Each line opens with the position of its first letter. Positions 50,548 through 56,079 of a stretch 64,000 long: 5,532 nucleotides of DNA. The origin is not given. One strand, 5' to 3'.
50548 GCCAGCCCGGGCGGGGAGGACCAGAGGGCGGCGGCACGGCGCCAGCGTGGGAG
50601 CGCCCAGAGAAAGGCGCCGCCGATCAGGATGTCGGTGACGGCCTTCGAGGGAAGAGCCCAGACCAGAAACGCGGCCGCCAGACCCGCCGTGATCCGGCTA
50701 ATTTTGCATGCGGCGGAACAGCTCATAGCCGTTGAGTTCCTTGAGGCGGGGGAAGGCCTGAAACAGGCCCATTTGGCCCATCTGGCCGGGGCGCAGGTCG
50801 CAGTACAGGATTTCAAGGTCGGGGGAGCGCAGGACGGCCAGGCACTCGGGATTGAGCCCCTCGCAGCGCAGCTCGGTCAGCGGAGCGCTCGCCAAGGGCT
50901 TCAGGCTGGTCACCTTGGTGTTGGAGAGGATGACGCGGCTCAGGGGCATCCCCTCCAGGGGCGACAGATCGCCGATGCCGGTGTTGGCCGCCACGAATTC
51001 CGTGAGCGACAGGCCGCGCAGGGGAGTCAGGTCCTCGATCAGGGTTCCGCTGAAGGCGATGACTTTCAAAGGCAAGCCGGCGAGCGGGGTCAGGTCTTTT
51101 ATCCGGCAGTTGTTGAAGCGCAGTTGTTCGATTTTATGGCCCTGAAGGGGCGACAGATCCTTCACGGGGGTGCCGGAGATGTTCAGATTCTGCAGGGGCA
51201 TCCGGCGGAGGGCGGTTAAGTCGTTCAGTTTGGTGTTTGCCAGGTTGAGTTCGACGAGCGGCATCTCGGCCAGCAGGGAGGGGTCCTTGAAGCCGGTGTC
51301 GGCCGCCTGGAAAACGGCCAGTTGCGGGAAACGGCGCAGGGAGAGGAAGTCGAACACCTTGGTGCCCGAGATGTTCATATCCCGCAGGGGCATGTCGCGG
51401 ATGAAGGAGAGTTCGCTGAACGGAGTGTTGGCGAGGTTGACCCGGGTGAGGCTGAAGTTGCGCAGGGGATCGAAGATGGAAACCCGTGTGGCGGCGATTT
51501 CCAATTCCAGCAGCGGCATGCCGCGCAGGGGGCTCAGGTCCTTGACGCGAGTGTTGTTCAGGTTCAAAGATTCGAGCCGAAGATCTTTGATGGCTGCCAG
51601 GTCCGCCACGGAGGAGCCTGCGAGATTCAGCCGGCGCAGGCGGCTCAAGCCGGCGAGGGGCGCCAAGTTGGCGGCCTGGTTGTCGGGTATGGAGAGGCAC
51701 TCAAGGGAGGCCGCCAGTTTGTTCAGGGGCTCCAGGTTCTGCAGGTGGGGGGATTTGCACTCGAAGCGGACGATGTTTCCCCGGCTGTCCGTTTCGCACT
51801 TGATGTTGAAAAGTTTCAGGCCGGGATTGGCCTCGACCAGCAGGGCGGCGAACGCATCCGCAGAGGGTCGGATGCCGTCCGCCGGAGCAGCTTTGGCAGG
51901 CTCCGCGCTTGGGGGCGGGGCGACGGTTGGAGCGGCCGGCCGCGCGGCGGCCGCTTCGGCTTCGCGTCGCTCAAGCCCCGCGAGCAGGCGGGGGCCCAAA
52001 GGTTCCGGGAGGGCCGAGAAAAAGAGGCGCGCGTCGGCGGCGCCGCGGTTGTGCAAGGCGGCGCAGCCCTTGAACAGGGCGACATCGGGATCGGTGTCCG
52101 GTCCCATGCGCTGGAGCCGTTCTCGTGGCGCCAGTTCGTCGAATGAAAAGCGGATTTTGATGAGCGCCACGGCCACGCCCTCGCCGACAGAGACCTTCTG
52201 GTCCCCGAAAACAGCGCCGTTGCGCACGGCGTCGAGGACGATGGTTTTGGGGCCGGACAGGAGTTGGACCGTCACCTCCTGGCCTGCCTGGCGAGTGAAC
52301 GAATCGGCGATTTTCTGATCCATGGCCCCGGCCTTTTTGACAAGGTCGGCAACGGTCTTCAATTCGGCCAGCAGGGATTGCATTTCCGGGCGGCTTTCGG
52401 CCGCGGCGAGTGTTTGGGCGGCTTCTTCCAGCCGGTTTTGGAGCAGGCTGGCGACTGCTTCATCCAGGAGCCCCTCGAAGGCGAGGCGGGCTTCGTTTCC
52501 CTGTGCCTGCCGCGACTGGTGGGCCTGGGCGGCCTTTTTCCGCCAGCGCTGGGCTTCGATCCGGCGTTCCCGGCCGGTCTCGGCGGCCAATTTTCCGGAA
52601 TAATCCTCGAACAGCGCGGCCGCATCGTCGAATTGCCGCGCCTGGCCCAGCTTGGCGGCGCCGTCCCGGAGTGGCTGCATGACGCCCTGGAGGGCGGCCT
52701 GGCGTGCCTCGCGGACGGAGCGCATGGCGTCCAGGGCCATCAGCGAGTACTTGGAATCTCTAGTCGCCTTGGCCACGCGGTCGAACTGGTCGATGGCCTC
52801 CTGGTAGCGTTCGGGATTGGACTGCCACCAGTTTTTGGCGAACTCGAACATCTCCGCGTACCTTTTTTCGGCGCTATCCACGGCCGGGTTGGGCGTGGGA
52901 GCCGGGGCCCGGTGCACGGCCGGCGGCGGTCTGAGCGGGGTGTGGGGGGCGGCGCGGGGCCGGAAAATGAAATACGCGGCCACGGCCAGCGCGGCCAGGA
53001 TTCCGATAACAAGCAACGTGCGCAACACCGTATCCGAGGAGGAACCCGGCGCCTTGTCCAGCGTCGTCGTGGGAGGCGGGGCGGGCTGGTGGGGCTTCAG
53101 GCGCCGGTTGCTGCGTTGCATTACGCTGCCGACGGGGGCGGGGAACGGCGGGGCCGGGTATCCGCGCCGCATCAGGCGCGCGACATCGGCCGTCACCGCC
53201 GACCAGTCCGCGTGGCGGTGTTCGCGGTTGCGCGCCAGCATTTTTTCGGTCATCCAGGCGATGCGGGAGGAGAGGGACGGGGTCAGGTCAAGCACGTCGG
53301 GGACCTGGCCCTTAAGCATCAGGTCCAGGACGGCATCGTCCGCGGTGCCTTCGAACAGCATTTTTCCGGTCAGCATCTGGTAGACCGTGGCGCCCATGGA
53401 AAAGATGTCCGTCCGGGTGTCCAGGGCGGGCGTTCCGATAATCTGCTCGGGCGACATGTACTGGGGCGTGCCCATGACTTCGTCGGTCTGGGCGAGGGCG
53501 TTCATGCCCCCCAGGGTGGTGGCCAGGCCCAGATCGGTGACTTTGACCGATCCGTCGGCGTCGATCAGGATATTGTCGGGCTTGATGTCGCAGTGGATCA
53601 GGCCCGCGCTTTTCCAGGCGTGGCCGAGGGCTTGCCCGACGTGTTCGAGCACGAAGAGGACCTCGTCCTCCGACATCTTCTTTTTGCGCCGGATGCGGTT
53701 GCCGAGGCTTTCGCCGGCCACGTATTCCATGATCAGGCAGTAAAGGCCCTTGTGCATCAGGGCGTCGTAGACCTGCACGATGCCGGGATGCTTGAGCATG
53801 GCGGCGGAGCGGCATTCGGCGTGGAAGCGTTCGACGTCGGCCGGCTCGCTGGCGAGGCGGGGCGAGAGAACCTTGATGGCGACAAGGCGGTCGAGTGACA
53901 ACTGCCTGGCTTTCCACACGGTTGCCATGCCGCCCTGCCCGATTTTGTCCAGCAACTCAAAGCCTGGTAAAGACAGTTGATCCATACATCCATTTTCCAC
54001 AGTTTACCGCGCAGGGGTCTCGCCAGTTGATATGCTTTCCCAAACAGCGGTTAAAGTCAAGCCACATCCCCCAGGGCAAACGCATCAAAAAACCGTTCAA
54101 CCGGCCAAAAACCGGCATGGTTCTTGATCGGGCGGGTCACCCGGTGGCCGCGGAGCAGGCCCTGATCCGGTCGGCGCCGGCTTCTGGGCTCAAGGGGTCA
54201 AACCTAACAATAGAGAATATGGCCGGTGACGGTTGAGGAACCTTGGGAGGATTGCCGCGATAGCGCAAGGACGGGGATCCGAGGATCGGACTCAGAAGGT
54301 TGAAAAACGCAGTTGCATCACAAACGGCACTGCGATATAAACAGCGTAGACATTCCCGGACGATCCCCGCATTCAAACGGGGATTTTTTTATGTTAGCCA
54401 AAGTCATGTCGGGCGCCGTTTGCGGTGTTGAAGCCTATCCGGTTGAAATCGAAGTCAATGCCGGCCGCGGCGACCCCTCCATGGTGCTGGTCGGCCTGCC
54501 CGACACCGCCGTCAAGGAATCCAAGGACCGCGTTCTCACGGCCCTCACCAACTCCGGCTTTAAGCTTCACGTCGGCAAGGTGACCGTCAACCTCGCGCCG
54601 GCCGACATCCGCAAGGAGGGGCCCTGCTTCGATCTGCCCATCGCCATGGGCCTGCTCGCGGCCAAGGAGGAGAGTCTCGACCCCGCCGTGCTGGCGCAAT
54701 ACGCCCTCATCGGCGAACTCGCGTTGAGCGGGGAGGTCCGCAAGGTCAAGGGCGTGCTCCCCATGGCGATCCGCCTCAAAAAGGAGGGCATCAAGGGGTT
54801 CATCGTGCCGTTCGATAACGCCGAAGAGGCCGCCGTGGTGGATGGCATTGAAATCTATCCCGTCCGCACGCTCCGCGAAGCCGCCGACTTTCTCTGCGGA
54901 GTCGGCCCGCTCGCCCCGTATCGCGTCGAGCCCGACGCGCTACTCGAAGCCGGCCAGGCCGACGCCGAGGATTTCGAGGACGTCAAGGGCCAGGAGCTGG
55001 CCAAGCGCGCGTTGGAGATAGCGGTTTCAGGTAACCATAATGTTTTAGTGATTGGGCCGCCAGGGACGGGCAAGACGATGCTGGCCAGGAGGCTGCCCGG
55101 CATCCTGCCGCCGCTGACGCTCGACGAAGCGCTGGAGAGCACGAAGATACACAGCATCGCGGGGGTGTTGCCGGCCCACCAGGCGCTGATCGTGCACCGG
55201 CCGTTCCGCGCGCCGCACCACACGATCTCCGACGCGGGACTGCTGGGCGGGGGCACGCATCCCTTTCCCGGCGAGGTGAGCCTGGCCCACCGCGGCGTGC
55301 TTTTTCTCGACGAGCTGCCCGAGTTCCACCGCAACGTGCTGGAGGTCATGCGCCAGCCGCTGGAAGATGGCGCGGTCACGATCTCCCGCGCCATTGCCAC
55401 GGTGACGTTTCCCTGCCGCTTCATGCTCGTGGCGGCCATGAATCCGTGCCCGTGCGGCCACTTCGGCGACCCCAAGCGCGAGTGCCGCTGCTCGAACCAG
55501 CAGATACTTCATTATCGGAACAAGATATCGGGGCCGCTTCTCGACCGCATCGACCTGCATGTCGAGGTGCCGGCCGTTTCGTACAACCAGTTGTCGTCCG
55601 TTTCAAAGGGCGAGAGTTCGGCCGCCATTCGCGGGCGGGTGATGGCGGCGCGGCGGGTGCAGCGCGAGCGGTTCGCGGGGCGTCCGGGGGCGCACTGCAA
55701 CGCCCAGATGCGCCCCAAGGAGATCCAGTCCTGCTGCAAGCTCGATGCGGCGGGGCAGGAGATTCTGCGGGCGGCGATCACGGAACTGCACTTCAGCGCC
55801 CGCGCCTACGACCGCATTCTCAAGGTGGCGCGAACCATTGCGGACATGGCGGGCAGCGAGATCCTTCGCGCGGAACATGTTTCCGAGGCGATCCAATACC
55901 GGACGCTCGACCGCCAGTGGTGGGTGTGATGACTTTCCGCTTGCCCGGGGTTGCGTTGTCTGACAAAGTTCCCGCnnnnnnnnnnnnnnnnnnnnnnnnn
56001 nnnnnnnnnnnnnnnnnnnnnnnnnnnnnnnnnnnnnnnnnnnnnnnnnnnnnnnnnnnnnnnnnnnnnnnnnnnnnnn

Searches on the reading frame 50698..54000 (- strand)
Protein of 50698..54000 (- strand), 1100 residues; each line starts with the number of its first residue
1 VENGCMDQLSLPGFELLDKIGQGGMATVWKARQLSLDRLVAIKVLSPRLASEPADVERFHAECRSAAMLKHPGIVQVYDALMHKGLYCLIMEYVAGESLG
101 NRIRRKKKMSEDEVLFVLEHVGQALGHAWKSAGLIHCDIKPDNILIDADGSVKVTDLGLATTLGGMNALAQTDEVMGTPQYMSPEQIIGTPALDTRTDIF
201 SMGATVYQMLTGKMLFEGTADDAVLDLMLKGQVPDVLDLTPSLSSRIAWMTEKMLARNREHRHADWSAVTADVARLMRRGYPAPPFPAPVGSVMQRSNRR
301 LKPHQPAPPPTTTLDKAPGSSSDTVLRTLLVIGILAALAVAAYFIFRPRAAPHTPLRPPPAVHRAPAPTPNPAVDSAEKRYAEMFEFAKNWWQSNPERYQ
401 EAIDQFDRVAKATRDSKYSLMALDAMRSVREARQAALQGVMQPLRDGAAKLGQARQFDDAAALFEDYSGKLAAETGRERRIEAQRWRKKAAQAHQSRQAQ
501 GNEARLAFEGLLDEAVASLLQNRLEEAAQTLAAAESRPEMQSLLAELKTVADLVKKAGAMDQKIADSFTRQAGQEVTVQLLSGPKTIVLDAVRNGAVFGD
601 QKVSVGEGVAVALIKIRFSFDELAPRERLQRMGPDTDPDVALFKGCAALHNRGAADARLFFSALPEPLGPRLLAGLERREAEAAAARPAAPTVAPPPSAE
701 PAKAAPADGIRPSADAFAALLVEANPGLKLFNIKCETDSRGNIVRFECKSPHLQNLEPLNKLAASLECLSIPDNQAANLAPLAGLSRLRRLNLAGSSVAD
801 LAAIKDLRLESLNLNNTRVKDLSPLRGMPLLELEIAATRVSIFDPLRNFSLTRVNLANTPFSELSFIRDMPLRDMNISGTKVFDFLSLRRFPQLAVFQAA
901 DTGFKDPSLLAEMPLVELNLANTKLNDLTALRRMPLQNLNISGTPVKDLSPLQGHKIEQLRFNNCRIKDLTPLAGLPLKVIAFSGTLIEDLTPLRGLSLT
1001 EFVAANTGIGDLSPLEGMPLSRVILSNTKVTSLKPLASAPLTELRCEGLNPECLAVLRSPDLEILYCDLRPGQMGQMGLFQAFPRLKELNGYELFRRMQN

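Call 67: search_protein_families(library=pfam, proteins=[window:50698-54000:-], max_evalue=0.0001)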
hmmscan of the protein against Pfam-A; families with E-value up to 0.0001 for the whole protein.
window:50698-54000:- (1100 aa): 4 families
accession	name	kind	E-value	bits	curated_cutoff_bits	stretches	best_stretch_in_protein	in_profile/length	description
PF00069.31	Pkinase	-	3.3e-50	171.4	31.7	1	14-263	1-252/263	Protein kinase domain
PF07714.23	PK_Tyr_Ser-Thr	-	1.5e-27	97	23.1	1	15-235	2-224/258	Protein tyrosine and serine/threonine kinase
PF12799.13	LRR_4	-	1.7e-15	57.1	27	0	936-974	3-43/44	Leucine Rich repeats (2 copies)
PF03109.22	ABC1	-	8.1e-08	32.1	22.9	1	51-163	112-217/244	ABC1 atypical kinase-like domain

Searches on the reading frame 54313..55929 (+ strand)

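Call 67: search_protein_families(library=pfam, proteins=[window:54313-55929:+], max_evalue=0.0001)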
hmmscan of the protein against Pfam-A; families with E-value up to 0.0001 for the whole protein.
window:54313-55929:+ (538 aa): 7 families
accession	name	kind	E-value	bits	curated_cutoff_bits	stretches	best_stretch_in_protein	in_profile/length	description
PF01078.27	Mg_chelatase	-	1e-97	326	20.3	1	220-426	1-206/207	Magnesium chelatase, subunit ChlI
PF13541.12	ChlI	-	1.7e-43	147.8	27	1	46-169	1-121/121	Subunit ChlI of Mg-chelatase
PF13335.12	Mg_chelatase_C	-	6.7e-33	113.6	26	1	433-530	1-94/94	Magnesium chelatase, subunit ChlI C-terminal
PF07728.20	AAA_5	-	5.1e-09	36.7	22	0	243-263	1-21/139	AAA domain (dynein-related subfamily)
PF00493.29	MCM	-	1.3e-08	34.7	23.3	1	320-415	115-200/224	MCM P-loop domain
PF00158.32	Sigma54_activat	-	2e-05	24.8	20.2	0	232-261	13-42/168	Sigma-54 interaction domain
PF05496.18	RuvB_N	-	6.8e-05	23.1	27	0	221-259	6-51/159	Holliday junction DNA helicase RuvB P-loop domain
